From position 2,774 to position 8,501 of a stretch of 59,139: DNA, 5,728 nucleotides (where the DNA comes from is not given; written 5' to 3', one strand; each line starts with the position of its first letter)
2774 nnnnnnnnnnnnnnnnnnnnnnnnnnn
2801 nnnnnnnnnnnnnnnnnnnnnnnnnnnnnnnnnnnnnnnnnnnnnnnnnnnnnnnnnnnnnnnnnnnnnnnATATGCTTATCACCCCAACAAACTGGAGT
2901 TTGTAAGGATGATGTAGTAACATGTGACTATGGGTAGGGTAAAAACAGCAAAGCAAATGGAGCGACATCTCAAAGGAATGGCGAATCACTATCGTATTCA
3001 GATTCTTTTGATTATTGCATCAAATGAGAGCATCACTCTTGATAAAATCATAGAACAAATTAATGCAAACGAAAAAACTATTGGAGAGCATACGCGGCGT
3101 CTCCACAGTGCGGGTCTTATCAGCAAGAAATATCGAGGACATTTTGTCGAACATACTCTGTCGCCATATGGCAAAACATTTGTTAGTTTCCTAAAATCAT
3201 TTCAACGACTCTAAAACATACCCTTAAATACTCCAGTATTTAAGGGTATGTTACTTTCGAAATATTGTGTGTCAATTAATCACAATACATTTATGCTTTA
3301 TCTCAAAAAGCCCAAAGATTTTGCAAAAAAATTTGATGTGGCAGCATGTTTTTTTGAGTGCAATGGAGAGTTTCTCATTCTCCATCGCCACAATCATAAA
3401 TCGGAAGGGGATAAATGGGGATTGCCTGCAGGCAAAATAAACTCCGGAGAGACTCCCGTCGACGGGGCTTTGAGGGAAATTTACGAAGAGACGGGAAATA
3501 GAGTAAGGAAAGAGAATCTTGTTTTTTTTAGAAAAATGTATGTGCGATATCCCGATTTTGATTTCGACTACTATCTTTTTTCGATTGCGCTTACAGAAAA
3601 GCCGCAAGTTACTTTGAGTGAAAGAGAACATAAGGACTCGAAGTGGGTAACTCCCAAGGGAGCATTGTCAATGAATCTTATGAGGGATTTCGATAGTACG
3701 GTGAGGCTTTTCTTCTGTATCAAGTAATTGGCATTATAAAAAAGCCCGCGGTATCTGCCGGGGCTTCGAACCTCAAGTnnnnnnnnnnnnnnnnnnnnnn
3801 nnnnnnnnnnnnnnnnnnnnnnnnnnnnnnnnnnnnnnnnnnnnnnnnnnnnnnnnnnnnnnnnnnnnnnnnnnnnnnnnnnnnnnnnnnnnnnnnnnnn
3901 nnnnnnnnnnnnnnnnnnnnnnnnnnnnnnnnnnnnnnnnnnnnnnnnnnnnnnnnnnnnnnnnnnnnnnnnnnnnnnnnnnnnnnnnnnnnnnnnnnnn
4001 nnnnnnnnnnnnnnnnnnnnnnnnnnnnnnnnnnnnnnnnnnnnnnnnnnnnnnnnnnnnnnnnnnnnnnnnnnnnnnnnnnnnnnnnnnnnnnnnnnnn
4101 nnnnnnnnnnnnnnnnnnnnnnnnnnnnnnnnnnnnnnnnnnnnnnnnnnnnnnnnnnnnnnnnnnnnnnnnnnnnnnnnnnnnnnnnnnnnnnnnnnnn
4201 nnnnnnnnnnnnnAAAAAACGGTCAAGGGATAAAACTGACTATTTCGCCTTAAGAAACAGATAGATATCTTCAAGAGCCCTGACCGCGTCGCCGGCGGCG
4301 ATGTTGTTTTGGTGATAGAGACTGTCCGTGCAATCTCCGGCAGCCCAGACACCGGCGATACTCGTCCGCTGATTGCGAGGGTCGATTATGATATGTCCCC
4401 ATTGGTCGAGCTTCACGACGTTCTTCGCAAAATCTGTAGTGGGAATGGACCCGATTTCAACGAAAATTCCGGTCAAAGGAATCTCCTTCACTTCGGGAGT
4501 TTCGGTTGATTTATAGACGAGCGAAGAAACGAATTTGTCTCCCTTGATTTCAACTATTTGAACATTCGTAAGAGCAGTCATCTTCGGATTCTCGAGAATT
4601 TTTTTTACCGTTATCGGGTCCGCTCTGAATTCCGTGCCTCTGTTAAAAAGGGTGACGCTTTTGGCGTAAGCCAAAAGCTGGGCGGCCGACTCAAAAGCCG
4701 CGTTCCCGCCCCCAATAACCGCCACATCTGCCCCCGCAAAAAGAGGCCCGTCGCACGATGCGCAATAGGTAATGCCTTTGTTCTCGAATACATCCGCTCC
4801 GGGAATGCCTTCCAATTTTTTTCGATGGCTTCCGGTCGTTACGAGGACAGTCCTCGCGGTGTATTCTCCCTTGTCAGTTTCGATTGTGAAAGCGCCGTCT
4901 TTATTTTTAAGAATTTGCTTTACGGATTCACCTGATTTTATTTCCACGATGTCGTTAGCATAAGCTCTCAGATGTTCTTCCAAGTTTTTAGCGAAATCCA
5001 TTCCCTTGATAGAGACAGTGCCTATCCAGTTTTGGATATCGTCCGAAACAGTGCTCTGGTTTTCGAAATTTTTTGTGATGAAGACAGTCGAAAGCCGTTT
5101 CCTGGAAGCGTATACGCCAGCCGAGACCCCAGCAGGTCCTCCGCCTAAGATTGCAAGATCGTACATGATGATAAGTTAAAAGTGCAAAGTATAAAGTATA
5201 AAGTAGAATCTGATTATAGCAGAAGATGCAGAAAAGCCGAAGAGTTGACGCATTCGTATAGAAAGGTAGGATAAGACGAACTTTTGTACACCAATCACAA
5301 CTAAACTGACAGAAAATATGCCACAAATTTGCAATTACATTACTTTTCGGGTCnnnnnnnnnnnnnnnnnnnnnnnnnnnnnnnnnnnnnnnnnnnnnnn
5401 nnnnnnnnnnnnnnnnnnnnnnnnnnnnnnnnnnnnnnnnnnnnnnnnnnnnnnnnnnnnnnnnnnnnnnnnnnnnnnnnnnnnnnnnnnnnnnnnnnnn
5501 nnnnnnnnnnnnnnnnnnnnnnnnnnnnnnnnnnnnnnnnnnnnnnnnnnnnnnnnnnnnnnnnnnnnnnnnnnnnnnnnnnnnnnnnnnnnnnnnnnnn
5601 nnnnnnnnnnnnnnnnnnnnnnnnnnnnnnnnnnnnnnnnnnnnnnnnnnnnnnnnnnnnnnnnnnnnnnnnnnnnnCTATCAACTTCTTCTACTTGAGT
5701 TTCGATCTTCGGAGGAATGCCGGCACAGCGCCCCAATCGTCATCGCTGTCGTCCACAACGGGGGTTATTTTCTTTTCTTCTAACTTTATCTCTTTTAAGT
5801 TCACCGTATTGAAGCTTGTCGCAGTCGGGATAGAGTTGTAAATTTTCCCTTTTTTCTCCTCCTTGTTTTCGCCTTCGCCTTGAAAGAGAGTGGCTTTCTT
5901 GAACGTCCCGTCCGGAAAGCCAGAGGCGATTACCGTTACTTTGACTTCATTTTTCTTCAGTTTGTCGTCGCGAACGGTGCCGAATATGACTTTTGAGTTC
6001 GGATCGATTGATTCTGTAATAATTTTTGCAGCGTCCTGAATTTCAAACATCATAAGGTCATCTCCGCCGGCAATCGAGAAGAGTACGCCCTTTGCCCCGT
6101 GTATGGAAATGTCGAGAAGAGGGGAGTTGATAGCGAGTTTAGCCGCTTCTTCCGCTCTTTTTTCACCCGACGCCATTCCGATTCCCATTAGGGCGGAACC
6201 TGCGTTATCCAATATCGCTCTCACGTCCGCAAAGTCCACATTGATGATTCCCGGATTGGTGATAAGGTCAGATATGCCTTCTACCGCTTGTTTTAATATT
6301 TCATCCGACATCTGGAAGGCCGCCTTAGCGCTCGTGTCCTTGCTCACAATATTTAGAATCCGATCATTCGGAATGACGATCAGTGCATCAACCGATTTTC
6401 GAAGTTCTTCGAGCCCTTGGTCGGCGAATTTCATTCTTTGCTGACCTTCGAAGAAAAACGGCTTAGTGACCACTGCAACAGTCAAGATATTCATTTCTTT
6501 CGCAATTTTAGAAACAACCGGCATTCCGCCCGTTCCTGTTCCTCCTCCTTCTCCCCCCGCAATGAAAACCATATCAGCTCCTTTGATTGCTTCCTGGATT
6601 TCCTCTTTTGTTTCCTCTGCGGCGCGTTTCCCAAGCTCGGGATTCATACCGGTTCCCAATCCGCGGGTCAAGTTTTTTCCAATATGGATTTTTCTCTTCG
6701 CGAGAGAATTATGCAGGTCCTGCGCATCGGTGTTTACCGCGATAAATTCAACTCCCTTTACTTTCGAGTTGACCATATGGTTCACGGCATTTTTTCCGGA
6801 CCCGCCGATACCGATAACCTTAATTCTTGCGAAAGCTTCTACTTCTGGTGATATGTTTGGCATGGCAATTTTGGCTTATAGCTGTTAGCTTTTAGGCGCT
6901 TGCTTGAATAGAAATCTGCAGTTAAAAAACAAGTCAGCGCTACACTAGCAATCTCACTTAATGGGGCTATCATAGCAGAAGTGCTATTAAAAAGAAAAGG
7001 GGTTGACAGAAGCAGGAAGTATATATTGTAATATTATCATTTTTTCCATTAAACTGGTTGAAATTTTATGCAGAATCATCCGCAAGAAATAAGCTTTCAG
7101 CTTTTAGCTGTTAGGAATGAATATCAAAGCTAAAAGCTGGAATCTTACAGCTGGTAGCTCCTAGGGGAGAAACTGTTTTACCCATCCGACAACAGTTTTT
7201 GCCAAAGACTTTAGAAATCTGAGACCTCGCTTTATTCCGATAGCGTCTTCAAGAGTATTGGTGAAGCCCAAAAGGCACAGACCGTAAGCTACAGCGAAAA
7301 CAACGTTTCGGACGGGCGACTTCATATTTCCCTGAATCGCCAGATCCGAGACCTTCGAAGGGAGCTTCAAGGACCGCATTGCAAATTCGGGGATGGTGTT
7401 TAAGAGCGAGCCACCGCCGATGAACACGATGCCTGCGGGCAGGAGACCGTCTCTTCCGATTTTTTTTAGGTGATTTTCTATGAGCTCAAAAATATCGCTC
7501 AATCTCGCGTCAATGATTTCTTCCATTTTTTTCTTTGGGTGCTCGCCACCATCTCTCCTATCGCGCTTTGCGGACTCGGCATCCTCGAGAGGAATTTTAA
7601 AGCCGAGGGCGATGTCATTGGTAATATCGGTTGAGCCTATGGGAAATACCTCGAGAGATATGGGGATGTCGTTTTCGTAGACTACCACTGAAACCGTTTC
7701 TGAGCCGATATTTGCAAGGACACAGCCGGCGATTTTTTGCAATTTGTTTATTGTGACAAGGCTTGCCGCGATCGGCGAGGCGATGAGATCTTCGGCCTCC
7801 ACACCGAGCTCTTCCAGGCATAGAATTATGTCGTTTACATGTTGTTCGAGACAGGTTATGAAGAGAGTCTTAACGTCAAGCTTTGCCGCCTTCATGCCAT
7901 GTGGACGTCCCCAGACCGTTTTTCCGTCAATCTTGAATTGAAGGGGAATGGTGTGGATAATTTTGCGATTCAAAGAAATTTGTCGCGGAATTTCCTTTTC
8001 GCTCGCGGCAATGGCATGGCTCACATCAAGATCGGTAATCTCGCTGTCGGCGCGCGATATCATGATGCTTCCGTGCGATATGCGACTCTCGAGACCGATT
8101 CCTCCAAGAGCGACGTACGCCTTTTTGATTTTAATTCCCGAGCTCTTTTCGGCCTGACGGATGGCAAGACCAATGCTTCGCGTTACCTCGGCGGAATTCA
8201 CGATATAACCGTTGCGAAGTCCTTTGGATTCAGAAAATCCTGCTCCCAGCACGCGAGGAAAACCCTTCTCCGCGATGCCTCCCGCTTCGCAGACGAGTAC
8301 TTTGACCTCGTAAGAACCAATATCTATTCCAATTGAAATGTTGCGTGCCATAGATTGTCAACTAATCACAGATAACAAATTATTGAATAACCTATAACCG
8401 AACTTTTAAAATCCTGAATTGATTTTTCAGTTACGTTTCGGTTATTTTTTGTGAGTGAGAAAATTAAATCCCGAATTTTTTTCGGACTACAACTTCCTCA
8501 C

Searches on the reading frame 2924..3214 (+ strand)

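Call 70: search_protein_families(library=pfam, proteins=[window:2924-3214:+], max_evalue=0.001)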
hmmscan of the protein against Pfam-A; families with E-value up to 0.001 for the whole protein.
window:2924-3214:+ (96 aa): 3 families
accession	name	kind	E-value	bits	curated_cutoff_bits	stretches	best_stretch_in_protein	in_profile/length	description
PF13412.12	HTH_24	-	2.8e-05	24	21.9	1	22-66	3-47/48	Winged helix-turn-helix DNA-binding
PF01047.28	MarR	-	0.0002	21.6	24.6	1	25-69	6-50/59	MarR family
PF01022.26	HTH_5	-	0.00054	20.2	22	1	24-68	4-47/47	Bacterial regulatory protein, arsR family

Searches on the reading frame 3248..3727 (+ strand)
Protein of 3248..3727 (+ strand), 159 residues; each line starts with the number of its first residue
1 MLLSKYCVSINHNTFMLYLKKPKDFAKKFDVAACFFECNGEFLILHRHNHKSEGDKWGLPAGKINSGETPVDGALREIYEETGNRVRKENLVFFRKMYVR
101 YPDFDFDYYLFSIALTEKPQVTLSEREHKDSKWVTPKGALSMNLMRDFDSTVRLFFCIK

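Call 70: search_protein_families(library=pfam, proteins=[window:3248-3727:+], max_evalue=0.001)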
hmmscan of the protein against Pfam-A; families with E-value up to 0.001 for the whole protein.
window:3248-3727:+ (159 aa): 2 families
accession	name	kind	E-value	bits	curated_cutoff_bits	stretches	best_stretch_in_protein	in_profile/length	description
PF00293.34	NUDIX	-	2.2e-18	67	21.1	1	31-139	6-118/134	NUDIX domain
PF14815.12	NUDIX_4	-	1.5e-05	25.2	35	1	34-137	3-96/113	NUDIX domain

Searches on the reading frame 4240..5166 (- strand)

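Call 30: search_protein_families(library=pfam, proteins=[window:4240-5166:-])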
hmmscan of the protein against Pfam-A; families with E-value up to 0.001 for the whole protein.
window:4240-5166:- (308 aa): 8 families
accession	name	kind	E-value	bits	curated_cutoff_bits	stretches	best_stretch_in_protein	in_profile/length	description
PF07992.20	Pyr_redox_2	-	1.5e-38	133.3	26.1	1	2-286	1-283/291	Pyridine nucleotide-disulphide oxidoreductase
PF13738.12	Pyr_redox_3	-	1.7e-27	96.9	30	1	27-277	43-305/305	Pyridine nucleotide-disulphide oxidoreductase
PF00070.33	Pyr_redox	-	2.4e-10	41.2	22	1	148-217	2-78/82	Pyridine nucleotide-disulphide oxidoreductase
PF03486.20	HI0933_like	-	5.2e-09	36.4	50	0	67-113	117-164/244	HI0933-like protein Rossmann domain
PF00890.30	FAD_binding_2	-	6.3e-09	36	20.4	0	3-39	1-37/414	FAD binding domain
PF01134.28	GIDA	-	1.4e-07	31.4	22.1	0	3-36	1-34/391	Glucose inhibited division protein A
PF01266.30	DAO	-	3.2e-06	27.4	27.9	0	3-33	1-31/353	FAD dependent oxidoreductase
PF12831.13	FAD_oxidored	-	3.2e-05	23.8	27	0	3-32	1-30/416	FAD dependent oxidoreductase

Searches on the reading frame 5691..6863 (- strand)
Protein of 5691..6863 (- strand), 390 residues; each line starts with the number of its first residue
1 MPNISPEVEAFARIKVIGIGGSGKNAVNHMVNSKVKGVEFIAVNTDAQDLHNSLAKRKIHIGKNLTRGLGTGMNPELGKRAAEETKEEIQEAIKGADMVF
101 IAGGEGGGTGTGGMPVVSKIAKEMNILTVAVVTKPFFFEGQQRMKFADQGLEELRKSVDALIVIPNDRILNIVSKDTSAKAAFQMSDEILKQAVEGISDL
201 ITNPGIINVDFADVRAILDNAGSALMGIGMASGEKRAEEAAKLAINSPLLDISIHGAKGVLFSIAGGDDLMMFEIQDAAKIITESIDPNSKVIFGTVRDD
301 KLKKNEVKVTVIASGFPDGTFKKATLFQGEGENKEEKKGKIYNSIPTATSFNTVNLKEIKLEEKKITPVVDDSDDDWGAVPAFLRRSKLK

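Call 30: search_protein_families(library=pfam, proteins=[window:5691-6863:-])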
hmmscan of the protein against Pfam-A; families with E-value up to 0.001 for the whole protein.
window:5691-6863:- (390 aa): 2 families
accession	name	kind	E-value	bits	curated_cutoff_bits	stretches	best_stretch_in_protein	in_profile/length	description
PF00091.31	Tubulin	-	4.7e-48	164.4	33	1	13-173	1-189/190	Tubulin/FtsZ family, GTPase domain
PF12327.13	FtsZ_C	-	3.8e-31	107.7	27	1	222-316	1-94/95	FtsZ family, C-terminal domain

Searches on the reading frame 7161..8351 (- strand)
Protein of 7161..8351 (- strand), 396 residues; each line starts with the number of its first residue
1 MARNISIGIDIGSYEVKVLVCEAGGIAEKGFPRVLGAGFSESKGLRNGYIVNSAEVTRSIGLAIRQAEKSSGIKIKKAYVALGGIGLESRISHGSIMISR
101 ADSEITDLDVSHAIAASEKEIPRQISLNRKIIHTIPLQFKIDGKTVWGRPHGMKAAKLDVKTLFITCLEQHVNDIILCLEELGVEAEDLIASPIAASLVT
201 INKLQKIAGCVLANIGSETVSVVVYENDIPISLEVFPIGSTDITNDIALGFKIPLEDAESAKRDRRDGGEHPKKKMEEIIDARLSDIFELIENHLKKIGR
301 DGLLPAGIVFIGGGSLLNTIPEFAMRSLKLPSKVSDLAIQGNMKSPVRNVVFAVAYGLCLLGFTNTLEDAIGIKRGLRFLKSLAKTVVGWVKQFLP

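Call 30: search_protein_families(library=pfam, proteins=[window:7161-8351:-])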
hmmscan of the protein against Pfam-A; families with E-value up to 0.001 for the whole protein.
window:7161-8351:- (396 aa): 3 families
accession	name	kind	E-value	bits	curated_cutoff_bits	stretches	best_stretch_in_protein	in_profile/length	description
PF14450.12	FtsA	-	1.6e-23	83.9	31.8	1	211-357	1-127/127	Cell division protein FtsA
PF02491.25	SHS2_FTSA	-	4.2e-12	46.7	25.4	1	87-166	4-79/79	SHS2 domain inserted in FTSA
PF11104.14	PilM_2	-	1.1e-05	25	27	1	161-349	127-319/340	Type IV pilus assembly protein PilM;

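Call 53: find_homologous_proteins(query=window:7161-8351:-, max_evalue=1e-40)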
Query window:7161-8351:- (396 aa): 6283 proteins with E <= 1e-40 among 8000 candidates; the best 120 are listed.
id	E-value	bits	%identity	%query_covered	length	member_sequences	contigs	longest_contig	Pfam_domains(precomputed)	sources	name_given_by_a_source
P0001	9.7e-184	629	70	100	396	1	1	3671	PF02491.26,PF14450.13,PF11104.15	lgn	-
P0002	9.7e-156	537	63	100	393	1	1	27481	PF02491.26,PF14450.13,PF11104.15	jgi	jgi:cell division protein FtsA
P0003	5.9e-149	514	60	100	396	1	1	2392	PF02491.26,PF14450.13,PF11104.15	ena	-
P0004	6.5e-149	514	58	100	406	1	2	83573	PF02491.26,PF06723.20,PF14450.13,PF11104.15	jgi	jgi:cell division protein FtsA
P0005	9.1e-149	514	59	100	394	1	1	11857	PF02491.26,PF06723.20,PF14450.13,PF11104.15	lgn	-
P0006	1.3e-148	513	60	100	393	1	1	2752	PF02491.26,PF14450.13,PF11104.15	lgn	-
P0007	3.1e-146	505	58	100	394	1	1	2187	PF02491.26,PF14450.13,PF11104.15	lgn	-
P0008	4.0e-146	505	61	100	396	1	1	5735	PF02491.26,PF14450.13,PF11104.15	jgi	jgi:cell division protein FtsA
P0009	1.5e-145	503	60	100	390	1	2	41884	PF02491.26,PF14450.13,PF11104.15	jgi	-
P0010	3.6e-145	502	60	100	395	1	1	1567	PF02491.26,PF14450.13,PF11104.15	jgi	jgi:cell division protein FtsA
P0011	4.7e-145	502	60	100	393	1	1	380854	PF02491.26,PF14450.13,PF11104.15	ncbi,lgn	-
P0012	5.8e-145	501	60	100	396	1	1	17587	PF02491.26,PF14450.13,PF11104.15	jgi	jgi:cell division protein FtsA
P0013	1.1e-144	500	59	100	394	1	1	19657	PF02491.26,PF06723.20,PF14450.13,PF11104.15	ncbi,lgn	-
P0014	3.7e-144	499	59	100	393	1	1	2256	PF02491.26,PF14450.13,PF11104.15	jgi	jgi:cell division protein FtsA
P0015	3.7e-144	499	58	100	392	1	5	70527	PF02491.26,PF14450.13,PF11104.15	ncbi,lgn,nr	ncbi:MAG: cell division protein FtsA [Candidatus Taylorbacteria bacterium]|nr:cell division protein 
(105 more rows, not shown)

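Call 54: find_encoding_contigs(protein=P0001, flank=5000, max_places=2)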
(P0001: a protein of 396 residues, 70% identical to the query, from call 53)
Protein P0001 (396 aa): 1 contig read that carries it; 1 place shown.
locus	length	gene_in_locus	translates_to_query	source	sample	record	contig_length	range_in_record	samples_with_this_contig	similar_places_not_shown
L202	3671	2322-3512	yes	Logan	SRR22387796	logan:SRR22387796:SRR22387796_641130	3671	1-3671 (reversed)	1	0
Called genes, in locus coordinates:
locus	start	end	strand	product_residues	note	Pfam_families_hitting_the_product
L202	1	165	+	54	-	?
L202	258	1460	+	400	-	PF03129:HGTP_anticodon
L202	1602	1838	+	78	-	-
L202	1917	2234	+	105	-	PF02130:YbeY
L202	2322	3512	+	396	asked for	PF11104:PilM_2, PF02491:SHS2_FTSA, PF14450:FtsA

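Call 55: find_encoding_contigs(protein=P0002, flank=10000, max_places=2)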
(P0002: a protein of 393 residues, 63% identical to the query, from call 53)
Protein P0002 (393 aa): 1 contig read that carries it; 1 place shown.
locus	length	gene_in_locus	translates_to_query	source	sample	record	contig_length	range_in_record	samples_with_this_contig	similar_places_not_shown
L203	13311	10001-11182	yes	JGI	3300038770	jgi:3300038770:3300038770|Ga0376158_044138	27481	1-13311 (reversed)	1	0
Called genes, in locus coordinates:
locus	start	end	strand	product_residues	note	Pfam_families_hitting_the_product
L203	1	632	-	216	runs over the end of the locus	PF13483:Lactamase_B_3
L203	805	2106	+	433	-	PF00575:S1 (weak), PF23459:S1_RRP5 (faint), PF00575:S1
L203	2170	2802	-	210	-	PF01195:Pept_tRNA_hydro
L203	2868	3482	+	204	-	PF10502:Peptidase_S26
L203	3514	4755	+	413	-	PF03129:HGTP_anticodon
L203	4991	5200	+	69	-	-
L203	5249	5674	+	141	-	-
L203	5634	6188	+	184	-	-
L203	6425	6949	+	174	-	-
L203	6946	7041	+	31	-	-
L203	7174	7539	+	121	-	-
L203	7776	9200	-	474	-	PF04326:SLFN_AlbA_2, PF13749:HATPase_c_4, PF01978:TrmB (weak)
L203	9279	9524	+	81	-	-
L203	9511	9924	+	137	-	PF02130:YbeY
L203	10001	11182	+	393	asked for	PF02491:SHS2_FTSA, PF11104:PilM_2 (weak), PF14450:FtsA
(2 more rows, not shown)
